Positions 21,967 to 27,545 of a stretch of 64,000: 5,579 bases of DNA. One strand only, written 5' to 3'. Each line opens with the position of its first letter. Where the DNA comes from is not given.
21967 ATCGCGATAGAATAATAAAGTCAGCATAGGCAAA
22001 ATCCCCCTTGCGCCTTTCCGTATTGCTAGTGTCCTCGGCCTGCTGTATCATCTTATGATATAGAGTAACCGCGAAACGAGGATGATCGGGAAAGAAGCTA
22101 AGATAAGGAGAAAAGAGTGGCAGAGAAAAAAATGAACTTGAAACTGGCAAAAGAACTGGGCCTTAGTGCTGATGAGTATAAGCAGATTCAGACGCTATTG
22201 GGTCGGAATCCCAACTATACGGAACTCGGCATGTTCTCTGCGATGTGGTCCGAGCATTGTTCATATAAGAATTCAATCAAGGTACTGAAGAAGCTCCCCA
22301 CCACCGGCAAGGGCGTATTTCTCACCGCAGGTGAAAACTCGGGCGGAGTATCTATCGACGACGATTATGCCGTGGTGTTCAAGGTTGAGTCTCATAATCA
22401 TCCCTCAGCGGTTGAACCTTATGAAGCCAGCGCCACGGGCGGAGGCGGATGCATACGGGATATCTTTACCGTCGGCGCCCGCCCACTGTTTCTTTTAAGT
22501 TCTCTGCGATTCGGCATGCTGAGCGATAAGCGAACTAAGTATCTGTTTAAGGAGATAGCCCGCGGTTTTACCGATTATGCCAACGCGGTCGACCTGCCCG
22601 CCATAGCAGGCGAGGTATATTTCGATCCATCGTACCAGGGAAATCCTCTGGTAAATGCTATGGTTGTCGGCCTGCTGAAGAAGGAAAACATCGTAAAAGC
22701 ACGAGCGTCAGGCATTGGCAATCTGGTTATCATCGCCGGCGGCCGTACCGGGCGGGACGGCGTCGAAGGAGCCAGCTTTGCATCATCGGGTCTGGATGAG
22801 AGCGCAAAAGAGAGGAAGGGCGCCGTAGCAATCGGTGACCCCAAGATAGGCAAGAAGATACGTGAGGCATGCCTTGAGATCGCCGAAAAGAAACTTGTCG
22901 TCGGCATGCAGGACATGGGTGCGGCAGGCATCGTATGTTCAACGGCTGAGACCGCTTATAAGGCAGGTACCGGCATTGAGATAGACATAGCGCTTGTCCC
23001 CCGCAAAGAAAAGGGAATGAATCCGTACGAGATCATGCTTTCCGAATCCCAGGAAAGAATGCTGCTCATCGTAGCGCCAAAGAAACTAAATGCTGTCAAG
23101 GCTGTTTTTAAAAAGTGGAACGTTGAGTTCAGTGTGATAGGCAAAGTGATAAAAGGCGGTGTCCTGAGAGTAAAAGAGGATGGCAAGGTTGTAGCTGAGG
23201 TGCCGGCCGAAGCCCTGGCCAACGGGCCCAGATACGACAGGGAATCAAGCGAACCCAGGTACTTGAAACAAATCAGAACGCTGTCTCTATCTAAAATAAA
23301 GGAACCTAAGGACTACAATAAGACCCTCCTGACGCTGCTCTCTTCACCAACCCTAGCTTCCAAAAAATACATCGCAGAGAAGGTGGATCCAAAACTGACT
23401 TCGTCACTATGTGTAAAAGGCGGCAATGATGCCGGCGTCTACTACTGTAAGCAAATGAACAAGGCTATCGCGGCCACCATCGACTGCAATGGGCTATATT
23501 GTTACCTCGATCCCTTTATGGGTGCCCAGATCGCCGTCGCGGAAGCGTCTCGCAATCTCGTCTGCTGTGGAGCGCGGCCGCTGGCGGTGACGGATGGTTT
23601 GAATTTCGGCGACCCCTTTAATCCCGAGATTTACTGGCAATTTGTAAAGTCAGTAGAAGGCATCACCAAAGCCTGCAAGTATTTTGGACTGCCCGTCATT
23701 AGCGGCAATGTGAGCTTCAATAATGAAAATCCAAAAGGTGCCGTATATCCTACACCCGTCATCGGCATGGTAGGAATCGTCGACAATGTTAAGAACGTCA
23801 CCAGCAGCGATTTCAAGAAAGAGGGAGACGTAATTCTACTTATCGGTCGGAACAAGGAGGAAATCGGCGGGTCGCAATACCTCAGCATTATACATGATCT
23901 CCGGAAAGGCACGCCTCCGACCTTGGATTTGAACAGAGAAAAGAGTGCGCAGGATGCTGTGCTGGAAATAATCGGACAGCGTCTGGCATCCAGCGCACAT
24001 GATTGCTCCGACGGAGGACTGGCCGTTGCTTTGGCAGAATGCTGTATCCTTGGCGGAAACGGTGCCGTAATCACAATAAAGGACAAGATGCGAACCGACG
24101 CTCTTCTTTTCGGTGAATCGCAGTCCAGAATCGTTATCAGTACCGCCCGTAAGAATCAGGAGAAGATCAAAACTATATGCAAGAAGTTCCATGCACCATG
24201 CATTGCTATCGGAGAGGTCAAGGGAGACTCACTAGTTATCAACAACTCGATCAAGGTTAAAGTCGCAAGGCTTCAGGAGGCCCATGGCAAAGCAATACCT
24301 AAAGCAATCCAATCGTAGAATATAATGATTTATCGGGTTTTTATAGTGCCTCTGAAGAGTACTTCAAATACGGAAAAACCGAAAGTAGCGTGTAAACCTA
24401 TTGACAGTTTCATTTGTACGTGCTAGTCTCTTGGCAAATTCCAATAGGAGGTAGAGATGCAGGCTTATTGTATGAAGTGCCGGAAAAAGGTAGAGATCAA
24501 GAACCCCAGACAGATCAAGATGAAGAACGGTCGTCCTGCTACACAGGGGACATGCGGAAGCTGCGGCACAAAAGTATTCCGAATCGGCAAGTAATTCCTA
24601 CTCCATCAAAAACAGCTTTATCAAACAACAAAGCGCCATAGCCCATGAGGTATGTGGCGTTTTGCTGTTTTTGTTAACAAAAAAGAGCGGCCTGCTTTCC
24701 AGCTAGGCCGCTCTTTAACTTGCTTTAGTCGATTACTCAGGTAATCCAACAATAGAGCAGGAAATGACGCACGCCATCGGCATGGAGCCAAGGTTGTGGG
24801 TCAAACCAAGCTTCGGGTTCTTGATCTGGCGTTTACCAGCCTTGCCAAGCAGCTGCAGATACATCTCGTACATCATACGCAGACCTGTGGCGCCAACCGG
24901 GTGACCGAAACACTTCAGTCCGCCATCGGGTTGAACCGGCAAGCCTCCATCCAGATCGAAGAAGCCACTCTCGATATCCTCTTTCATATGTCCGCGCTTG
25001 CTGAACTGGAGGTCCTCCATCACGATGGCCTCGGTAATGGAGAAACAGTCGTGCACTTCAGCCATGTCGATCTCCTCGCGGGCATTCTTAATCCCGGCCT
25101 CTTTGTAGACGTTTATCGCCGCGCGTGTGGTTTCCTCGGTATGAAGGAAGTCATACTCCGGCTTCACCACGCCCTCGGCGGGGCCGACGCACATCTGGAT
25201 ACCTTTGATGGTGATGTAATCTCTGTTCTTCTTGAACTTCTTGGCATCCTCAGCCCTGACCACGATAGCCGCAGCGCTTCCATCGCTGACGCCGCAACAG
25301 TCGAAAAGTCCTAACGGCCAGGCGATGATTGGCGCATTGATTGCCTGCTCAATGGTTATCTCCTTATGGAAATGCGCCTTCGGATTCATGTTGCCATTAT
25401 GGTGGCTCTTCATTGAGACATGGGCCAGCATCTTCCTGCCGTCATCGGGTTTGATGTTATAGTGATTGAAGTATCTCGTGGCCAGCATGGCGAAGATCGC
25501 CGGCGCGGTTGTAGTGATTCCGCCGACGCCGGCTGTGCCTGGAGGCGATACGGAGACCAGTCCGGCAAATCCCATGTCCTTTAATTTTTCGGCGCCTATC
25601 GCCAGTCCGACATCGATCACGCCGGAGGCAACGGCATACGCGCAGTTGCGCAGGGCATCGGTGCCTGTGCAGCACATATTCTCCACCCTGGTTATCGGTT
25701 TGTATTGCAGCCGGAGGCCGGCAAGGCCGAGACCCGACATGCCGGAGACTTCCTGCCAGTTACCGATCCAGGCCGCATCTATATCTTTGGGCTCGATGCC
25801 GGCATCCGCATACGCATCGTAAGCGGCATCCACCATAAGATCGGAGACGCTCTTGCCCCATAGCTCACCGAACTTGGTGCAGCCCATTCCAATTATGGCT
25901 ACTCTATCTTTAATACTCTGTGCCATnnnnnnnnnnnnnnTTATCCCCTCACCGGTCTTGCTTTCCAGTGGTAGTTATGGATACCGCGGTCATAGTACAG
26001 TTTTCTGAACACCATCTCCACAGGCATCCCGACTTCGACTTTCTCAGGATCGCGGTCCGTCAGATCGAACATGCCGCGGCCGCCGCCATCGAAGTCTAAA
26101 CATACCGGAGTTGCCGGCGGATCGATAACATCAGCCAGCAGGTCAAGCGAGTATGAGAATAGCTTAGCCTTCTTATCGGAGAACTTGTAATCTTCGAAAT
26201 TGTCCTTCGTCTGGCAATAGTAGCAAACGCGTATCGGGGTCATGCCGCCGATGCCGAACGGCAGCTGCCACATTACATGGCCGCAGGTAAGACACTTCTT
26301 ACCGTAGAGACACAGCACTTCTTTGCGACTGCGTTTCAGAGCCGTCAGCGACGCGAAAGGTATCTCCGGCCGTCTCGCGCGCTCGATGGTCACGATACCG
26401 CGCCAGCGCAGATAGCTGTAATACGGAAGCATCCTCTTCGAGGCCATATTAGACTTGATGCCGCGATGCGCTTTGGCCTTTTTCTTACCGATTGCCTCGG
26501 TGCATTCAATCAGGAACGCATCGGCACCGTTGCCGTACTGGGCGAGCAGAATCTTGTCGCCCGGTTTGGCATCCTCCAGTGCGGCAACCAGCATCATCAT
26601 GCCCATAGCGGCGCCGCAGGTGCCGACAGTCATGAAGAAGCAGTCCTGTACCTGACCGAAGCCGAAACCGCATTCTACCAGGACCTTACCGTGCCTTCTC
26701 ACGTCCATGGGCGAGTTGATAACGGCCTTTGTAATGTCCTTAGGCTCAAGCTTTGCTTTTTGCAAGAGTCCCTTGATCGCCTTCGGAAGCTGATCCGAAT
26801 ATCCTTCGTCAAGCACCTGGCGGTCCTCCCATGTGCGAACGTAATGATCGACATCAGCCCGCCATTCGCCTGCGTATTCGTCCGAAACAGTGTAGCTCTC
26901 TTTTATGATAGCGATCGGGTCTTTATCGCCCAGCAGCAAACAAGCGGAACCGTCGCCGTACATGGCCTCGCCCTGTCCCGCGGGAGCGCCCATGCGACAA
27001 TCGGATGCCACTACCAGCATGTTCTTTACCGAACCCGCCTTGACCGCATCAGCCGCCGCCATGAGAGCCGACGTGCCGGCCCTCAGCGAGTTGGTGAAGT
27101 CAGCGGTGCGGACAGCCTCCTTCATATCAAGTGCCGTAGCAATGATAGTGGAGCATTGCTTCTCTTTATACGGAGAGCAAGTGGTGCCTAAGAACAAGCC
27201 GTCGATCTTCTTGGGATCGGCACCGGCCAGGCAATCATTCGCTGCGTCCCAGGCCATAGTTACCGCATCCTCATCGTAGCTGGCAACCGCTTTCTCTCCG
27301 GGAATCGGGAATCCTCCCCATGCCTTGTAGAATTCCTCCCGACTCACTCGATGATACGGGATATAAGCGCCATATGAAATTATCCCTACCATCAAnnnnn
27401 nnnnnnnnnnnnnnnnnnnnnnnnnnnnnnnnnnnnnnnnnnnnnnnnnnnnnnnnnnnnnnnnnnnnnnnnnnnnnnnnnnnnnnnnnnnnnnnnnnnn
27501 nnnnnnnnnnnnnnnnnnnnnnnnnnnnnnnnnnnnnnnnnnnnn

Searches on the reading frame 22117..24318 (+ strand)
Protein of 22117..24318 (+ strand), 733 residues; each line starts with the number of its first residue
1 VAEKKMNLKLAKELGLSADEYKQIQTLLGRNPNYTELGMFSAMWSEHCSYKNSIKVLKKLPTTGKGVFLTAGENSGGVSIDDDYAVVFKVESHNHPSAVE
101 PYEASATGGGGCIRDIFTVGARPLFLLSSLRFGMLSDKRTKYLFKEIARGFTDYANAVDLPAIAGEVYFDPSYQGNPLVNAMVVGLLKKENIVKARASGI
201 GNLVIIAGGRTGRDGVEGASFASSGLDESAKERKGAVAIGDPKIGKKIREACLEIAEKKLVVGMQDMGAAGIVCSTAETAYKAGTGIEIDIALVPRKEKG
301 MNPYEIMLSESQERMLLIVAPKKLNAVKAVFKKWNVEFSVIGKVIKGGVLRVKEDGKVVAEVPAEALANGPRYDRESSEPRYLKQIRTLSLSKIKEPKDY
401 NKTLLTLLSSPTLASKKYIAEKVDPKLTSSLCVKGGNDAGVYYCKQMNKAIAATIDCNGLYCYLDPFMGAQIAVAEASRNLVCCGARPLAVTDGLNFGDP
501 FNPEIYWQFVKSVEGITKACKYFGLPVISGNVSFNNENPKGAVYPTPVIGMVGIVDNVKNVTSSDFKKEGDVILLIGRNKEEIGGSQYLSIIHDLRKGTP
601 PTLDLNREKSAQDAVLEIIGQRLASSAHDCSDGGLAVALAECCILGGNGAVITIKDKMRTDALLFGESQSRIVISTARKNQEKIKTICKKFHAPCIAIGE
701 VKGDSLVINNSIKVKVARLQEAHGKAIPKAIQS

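Call 28: search_protein_families(library=pfam, proteins=[window:22117-24318:+], max_evalue=0.00001)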
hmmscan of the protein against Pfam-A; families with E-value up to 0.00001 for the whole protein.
window:22117-24318:+ (733 aa): 3 families
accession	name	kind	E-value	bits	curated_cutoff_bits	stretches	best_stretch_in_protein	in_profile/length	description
PF02769.27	AIRS_C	-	4.3e-55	186.6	23.1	2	200-352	2-153/156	AIR synthase related protein, C-terminal domain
PF00586.29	AIRS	-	1.4e-49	167.6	24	2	436-555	1-112/112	AIR synthase related protein, N-terminal domain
PF18072.6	FGAR-AT_linker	-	3.8e-19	69.4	26.6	1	9-51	5-50/50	Formylglycinamide ribonucleotide amidotransferase linker domain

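Call 56: find_homologous_proteins(query=window:22117-24315:+, max_evalue=1e-100)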
Query window:22117-24315:+ (733 aa): 7997 proteins with E <= 1e-100 among 8000 candidates; the best 120 are listed.
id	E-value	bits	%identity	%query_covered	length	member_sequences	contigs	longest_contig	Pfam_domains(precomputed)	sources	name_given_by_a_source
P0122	0.0e+0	1636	100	100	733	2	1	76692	PF18072.7,PF00586.30,PF02769.28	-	-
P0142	0.0e+0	1606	98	100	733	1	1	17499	PF18072.7,PF00586.30,PF02769.28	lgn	-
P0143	0.0e+0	1578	97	99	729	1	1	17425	PF18072.7,PF00586.30,PF02769.28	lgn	-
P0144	0.0e+0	1513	97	95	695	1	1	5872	PF00586.30,PF02769.28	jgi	jgi:phosphoribosylformylglycinamidine synthase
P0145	0.0e+0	1461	87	100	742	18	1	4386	PF18072.7,PF00586.30,PF02769.28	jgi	jgi:phosphoribosylformylglycinamidine synthase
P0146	0.0e+0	1456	86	100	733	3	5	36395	PF18072.7,PF00586.30,PF02769.28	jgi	-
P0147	0.0e+0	1454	86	100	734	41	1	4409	PF18072.7,PF00586.30,PF02769.28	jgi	jgi:phosphoribosylformylglycinamidine synthase subunit PurL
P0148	0.0e+0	1447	87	100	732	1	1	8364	PF18072.7,PF00586.30,PF02769.28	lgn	-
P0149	0.0e+0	1445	87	100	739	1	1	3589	PF18072.7,PF00586.30,PF02769.28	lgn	-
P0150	0.0e+0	1405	82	100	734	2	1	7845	PF18072.7,PF00586.30,PF02769.28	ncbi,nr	ncbi:MAG: phosphoribosylformylglycinamidine synthase subunit PurL [Dehalococcoidia bacterium]|nr:pho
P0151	0.0e+0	1359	86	93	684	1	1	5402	PF18072.7,PF00586.30,PF02769.28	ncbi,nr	ncbi:MAG: phosphoribosylformylglycinamidine synthase subunit PurL, partial [Dehalococcoidia bacteriu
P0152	0.0e+0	1275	76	100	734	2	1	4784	PF18072.7,PF00586.30,PF02769.28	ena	-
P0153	0.0e+0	1265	76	100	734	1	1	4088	PF18072.7,PF00586.30,PF02769.28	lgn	-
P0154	0.0e+0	1256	75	100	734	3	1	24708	PF18072.7,PF00586.30,PF02769.28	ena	-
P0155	0.0e+0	1227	73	100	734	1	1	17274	PF18072.7,PF00586.30,PF02769.28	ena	-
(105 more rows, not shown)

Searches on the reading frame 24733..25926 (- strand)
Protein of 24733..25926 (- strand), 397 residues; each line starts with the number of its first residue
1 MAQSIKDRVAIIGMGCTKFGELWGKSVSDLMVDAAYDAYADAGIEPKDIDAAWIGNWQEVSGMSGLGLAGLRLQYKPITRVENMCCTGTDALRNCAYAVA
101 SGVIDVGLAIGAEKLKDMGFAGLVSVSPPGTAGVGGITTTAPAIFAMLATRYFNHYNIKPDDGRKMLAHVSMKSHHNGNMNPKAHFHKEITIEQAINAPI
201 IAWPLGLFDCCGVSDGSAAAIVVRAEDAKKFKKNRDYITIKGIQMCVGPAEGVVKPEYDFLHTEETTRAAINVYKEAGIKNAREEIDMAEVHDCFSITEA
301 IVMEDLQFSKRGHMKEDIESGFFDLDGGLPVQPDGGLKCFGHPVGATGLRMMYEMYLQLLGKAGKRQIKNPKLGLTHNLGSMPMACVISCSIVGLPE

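Call 28: search_protein_families(library=pfam, proteins=[window:24733-25926:-], max_evalue=0.00001)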
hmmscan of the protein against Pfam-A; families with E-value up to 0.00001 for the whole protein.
window:24733-25926:- (397 aa): 3 families
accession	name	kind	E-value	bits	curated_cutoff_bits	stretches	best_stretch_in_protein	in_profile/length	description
PF22691.2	Thiolase_C_1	-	2e-33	115.6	28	1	259-384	14-135/144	Thiolase C-terminal domain-like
PF00108.29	Thiolase_N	-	7.7e-16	58.7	26.4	1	9-225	1-259/260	Thiolase, N-terminal domain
PF02803.24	Thiolase_C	-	1.5e-06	28.3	27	1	269-362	27-100/123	Thiolase, C-terminal domain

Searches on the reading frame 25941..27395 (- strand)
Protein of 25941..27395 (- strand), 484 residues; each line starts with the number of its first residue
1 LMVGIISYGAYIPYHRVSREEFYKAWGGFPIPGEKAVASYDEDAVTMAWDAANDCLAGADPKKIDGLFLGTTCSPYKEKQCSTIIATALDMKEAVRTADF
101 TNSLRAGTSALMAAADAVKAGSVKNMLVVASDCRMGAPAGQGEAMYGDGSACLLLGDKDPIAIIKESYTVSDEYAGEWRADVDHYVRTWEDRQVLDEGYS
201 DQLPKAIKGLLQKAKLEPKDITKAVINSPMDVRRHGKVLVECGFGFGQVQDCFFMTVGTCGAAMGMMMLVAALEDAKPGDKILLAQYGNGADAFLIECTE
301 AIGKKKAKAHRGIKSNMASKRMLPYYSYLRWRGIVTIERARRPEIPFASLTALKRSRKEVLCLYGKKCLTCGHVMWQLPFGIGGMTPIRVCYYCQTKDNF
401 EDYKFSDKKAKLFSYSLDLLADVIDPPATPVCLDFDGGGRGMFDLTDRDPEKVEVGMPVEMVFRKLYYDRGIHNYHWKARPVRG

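Call 28: search_protein_families(library=pfam, proteins=[window:25941-27395:-], max_evalue=0.00001)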
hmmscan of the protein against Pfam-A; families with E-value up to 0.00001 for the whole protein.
window:25941-27395:- (484 aa): 1 family
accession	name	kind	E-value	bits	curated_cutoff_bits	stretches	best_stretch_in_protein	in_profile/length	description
PF01796.24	OB_ChsH2_C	-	4.7e-08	33.3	27.1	1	409-464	7-65/65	ChsH2, C-terminal OB-fold domain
